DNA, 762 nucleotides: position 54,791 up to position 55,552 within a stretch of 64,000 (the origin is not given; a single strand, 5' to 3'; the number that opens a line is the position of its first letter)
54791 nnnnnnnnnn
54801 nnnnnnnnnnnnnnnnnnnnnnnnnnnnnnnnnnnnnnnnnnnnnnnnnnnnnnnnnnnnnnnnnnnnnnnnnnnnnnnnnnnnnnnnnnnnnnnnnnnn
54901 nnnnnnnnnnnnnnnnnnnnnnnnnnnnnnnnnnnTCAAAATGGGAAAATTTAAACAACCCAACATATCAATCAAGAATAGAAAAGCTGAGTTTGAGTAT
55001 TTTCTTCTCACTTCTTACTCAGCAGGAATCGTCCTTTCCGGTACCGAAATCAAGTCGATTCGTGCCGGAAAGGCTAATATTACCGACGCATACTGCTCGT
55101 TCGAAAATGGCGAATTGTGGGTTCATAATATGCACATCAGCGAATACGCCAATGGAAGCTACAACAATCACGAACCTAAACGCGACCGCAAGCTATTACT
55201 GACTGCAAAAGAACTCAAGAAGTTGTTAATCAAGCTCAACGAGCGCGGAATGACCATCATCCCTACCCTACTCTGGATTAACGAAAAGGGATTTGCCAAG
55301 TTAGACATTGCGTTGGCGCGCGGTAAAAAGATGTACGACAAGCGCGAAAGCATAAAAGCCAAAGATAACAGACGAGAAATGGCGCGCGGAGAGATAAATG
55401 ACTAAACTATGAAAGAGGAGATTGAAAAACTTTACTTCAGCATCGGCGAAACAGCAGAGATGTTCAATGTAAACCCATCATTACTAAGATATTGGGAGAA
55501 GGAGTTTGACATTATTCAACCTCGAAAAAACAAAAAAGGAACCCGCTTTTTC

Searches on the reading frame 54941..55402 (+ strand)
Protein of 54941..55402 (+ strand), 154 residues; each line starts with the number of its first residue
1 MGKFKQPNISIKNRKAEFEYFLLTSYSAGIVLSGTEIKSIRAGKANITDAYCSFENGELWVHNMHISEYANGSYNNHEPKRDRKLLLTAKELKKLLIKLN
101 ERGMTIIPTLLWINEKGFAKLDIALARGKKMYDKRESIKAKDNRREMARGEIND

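Call 28: search_protein_families(library=pfam, proteins=[window:54941-55402:+], max_evalue=0.01)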
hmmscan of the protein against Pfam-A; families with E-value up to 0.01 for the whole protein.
window:54941-55402:+ (154 aa): 1 family
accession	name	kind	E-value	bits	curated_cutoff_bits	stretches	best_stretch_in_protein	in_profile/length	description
PF01668.23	SmpB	-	3.2e-57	192.9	27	1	11-149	2-139/143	SmpB protein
